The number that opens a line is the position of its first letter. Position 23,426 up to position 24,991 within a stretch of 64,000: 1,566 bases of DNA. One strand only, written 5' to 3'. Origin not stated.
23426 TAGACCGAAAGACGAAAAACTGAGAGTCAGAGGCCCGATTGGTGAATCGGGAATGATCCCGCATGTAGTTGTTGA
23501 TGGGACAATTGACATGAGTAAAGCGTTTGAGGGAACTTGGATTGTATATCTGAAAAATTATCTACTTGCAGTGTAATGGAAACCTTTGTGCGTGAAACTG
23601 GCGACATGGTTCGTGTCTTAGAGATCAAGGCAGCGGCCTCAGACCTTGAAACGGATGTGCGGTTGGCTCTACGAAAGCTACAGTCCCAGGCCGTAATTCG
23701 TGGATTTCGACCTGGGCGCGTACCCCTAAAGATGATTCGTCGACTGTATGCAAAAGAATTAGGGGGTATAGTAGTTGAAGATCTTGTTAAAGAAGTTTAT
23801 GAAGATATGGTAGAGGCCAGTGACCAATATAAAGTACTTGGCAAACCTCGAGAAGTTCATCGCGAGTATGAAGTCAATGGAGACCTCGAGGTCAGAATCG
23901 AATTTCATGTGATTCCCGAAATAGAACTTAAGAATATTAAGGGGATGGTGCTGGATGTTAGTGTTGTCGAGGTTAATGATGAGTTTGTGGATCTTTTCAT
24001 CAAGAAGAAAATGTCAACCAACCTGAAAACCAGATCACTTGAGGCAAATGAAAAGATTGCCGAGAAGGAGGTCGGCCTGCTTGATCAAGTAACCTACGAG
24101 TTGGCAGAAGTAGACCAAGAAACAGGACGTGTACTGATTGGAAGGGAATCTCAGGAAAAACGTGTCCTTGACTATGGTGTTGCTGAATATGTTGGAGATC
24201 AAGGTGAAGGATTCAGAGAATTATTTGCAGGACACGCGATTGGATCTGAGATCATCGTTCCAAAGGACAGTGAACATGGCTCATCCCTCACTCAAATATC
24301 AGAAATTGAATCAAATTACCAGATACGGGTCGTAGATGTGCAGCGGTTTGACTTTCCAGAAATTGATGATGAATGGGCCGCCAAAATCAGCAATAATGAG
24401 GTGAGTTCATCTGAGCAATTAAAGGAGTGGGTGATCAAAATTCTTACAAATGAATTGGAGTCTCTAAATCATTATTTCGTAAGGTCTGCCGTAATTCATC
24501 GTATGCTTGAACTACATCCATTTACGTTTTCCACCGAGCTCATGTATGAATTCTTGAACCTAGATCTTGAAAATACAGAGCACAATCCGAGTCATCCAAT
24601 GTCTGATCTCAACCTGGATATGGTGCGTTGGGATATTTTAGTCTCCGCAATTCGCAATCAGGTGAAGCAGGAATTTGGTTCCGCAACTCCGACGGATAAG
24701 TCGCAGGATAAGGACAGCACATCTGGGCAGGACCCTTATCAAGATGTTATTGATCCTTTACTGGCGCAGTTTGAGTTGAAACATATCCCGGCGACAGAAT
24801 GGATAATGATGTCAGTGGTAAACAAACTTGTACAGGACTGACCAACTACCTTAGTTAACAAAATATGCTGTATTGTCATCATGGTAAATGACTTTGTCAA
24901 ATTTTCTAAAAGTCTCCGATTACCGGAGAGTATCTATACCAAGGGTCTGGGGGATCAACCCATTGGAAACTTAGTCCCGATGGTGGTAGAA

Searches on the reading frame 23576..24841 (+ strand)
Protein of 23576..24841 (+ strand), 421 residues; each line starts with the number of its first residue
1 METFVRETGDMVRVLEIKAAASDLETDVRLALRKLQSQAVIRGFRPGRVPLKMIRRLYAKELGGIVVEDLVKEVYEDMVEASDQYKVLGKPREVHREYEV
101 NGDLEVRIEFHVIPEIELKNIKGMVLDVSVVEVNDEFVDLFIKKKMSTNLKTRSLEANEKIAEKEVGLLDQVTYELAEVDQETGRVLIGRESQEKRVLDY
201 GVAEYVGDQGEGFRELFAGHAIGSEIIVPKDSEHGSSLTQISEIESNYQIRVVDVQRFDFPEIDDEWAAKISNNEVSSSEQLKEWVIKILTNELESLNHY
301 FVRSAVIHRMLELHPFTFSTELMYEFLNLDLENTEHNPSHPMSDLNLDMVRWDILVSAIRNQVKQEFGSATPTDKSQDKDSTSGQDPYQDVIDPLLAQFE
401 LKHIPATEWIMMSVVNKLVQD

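Call 42: find_homologous_proteins(query=window:23576-24841:+, max_evalue=1e-30)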
Query window:23576-24841:+ (421 aa): 38 proteins with E <= 1e-30 among 5366 candidates.
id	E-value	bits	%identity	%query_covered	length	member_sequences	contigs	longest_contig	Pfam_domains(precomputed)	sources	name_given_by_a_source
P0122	7.6e-271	916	100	100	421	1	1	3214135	PF05697.19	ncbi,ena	-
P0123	5.6e-160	551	62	100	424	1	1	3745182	PF05697.19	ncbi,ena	-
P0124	7.6e-108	379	45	99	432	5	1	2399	PF05697.19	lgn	-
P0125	2.4e-107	378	45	99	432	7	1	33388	PF05697.19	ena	-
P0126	5.9e-106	373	46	99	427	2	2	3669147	PF05697.19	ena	-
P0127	8.2e-104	366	44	99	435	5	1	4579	PF05697.19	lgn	-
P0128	1.1e-103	366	44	99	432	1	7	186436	PF05697.19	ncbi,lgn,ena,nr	ncbi:MAG: hypothetical protein F4069_07945 [Rhodothermaceae bacterium]|nr:trigger factor [Bacteroido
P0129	6.2e-103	363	44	99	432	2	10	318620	PF05697.19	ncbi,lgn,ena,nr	ncbi:MAG: hypothetical protein F4065_10070 [Rhodothermaceae bacterium]|nr:hypothetical protein [Rhod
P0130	7.9e-103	363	45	98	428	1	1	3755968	PF05697.19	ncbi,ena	-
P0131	2.8e-99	351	46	99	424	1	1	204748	PF05697.19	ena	-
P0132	6.1e-98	347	43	99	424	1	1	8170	PF05697.19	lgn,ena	-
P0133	1.7e-97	345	43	98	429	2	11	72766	PF05697.19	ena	-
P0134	4.7e-96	340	43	99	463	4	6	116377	PF05697.19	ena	-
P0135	4.6e-95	337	43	99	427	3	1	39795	PF05697.19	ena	-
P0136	3.2e-93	331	41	99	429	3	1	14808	PF05697.19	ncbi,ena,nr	ncbi:MAG: trigger factor [Bacteroidetes bacterium]|nr:trigger factor [Bacteroidota bacterium]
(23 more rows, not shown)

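Call 53: find_encoding_contigs(protein=P0123, flank=10000, max_places=2)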
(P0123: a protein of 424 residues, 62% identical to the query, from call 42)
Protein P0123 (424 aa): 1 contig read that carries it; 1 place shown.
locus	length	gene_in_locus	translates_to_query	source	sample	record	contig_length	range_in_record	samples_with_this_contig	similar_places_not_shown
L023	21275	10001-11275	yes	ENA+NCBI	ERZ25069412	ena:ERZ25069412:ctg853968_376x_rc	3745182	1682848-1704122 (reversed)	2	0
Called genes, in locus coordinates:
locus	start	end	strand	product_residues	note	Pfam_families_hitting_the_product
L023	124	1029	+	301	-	PF01936:NYN, PF00313:CSD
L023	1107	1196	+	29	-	-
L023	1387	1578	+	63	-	-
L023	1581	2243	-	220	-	PF03544:TonB_C (faint)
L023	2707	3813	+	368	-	PF00988:CPSase_sm_chain, PF00117:GATase, PF07722:Peptidase_C26 (faint)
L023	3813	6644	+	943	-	PF25596:CPSase_L_D1, PF13535:ATP-grasp_4 (faint), PF02786:CPSase_L_D2, PF02787:CPSase_L_D3, PF25596:CPSase_L_D1, PF02222:ATP-grasp, PF02655:ATP-grasp_3 (weak), PF02786:CPSase_L_D2, +4 more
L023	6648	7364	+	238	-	PF20772:TACO1_YebC_N, PF01709:Transcrip_reg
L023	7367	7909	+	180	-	PF02075:RuvC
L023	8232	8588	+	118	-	-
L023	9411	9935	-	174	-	PF02870:Methyltransf_1N (weak), PF01035:DNA_binding_1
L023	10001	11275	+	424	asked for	PF05697:Trigger_N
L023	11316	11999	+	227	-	PF00574:CLP_protease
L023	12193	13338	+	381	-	PF00266:Aminotran_5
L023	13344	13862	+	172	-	PF10652:DUF2480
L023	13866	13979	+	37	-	-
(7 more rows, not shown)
